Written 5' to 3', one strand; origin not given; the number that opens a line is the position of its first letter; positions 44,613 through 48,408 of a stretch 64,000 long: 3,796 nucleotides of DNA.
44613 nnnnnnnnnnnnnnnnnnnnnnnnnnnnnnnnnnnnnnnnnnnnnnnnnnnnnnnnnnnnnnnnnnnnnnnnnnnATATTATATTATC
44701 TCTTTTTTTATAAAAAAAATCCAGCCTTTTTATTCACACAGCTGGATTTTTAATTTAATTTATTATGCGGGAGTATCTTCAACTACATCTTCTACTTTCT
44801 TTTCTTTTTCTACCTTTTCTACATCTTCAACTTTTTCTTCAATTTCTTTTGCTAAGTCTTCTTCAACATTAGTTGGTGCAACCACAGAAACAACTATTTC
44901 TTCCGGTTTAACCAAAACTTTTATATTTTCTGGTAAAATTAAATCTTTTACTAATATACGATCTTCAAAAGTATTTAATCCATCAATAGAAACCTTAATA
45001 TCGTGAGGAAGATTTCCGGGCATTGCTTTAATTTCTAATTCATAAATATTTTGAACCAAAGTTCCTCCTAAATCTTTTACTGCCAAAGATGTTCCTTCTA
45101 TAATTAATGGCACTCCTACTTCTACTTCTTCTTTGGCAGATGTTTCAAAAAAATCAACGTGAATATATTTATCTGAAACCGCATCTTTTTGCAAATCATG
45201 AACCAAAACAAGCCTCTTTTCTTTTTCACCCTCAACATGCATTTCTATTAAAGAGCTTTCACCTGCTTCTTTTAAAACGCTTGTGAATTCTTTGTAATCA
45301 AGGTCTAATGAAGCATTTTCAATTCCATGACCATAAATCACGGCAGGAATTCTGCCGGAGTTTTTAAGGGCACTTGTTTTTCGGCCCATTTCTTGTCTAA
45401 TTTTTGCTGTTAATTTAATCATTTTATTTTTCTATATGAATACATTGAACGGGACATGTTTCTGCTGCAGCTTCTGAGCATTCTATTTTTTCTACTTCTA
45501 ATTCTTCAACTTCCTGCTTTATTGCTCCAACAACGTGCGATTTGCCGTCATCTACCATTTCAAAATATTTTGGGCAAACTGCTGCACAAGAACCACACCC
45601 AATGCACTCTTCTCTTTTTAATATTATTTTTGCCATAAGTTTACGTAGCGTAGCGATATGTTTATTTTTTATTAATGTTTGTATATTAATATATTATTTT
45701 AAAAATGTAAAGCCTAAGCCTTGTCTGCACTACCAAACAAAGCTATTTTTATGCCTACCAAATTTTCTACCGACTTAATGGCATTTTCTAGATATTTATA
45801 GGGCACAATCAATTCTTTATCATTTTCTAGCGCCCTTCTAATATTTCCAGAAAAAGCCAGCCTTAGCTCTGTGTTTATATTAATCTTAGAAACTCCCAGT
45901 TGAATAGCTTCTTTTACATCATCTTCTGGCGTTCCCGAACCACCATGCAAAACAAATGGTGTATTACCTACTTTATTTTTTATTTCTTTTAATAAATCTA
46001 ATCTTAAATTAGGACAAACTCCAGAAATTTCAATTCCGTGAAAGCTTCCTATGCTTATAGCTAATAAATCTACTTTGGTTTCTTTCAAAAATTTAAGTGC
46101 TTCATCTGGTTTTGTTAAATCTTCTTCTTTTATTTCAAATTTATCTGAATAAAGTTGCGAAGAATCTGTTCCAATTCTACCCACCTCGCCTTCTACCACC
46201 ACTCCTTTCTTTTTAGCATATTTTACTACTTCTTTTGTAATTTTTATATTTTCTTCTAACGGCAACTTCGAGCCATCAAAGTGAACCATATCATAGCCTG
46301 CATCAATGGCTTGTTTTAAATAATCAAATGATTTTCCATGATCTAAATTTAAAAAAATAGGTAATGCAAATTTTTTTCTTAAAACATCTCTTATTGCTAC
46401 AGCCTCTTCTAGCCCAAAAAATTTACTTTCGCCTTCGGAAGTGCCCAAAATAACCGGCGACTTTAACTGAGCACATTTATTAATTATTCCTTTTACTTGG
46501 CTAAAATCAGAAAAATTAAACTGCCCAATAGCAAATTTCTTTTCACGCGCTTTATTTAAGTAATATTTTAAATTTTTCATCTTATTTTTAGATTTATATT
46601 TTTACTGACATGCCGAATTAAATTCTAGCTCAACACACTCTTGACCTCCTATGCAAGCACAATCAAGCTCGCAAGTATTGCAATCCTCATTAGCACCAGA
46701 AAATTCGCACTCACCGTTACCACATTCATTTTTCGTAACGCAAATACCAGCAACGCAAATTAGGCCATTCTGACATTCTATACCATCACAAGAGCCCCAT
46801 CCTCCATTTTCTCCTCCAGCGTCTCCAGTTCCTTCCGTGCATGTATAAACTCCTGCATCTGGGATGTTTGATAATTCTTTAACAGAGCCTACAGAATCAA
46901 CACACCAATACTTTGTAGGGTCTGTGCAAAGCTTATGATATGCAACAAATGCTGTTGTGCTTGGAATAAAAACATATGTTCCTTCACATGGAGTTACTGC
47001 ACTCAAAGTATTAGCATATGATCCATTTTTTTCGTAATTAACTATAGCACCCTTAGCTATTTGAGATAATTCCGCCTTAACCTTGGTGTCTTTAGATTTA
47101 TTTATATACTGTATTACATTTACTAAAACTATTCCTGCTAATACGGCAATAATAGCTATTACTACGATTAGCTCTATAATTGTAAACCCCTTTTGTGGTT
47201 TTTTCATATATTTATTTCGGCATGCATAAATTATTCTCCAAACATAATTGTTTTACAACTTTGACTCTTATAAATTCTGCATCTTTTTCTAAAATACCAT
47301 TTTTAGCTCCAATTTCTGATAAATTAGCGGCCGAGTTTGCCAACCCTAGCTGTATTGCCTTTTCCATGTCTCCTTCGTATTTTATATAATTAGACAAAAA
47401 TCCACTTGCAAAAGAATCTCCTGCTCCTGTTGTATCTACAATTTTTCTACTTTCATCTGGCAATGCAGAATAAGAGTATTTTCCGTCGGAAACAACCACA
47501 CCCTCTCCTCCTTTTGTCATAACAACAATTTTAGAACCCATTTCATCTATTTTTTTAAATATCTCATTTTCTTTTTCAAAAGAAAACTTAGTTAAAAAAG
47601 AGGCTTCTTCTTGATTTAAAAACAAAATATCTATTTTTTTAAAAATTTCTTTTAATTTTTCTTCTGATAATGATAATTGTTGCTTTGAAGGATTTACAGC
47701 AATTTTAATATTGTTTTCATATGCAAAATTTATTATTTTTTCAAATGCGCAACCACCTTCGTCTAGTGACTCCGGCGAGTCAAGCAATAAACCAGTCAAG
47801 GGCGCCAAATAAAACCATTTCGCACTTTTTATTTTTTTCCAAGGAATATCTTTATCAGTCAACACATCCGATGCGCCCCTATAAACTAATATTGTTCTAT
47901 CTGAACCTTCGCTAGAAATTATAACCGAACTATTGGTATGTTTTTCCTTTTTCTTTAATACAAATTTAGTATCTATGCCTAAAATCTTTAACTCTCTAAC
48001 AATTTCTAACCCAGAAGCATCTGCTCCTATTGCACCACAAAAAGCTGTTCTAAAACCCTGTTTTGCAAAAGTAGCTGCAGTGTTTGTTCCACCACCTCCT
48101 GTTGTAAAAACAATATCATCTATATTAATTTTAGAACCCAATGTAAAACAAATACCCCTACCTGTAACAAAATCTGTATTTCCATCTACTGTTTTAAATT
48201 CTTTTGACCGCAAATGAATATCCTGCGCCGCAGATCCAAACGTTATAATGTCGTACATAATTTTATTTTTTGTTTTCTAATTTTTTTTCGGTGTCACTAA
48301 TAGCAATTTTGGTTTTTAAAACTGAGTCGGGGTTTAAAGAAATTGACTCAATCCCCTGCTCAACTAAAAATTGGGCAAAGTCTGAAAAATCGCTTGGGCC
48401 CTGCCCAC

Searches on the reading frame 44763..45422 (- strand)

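Call 87: search_protein_families(library=pfam, proteins=[window:44763-45422:-], max_evalue=0.001)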
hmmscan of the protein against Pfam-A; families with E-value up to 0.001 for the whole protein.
window:44763-45422:- (219 aa): 2 families
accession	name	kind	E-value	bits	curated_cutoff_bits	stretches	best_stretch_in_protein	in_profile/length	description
PF01386.24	Ribosomal_L25p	-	5.4e-21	75.3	23.6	1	4-91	1-82/82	Ribosomal L25p family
PF14693.11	Ribosomal_TL5_C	-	6.4e-19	68.5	27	1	99-183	1-83/84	Ribosomal protein TL5, C-terminal domain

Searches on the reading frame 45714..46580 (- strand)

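Call 87: search_protein_families(library=pfam, proteins=[window:45714-46580:-], max_evalue=0.001)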
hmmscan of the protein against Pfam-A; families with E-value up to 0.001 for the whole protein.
window:45714-46580:- (288 aa): 1 family
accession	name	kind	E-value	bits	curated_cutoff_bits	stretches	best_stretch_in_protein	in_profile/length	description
PF01116.26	F_bP_aldolase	-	1.1e-83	281.4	25.5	1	3-287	2-277/277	Fructose-bisphosphate aldolase class-II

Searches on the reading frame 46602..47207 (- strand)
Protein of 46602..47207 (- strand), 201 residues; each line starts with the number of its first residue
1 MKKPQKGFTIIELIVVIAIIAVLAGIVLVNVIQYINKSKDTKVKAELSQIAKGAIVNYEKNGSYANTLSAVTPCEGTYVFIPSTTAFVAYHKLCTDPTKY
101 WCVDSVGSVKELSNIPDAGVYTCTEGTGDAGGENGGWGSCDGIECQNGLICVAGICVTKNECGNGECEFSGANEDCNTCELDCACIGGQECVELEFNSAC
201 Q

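Call 87: search_protein_families(library=pfam, proteins=[window:46602-47207:-], max_evalue=0.001)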
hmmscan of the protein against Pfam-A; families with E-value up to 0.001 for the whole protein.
window:46602-47207:- (201 aa): 1 family
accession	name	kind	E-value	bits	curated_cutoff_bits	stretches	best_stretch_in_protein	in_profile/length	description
PF07963.17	N_methyl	-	3.1e-09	36.5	21.2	1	3-28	2-27/27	Prokaryotic N-terminal methylation motif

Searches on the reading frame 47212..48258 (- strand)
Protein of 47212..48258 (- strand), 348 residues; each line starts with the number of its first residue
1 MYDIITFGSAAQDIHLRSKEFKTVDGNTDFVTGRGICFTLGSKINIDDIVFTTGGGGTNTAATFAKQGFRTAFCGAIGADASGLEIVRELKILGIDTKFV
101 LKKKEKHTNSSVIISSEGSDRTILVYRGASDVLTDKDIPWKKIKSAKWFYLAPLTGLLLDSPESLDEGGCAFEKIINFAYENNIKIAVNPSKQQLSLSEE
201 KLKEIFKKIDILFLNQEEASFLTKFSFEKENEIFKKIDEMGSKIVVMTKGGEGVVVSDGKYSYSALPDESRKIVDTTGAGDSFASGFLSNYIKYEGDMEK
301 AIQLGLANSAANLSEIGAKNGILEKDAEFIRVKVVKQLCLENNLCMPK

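Call 87: search_protein_families(library=pfam, proteins=[window:47212-48258:-], max_evalue=0.001)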
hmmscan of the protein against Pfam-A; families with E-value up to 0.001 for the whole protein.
window:47212-48258:- (348 aa): 2 families
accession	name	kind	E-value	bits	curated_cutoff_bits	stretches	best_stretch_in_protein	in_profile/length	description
PF00294.29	PfkB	-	3.5e-52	178.1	25.8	1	42-321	24-298/302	pfkB family carbohydrate kinase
PF08543.17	Phos_pyr_kin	-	0.00019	21.3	27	1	200-303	110-222/246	Phosphomethylpyrimidine kinase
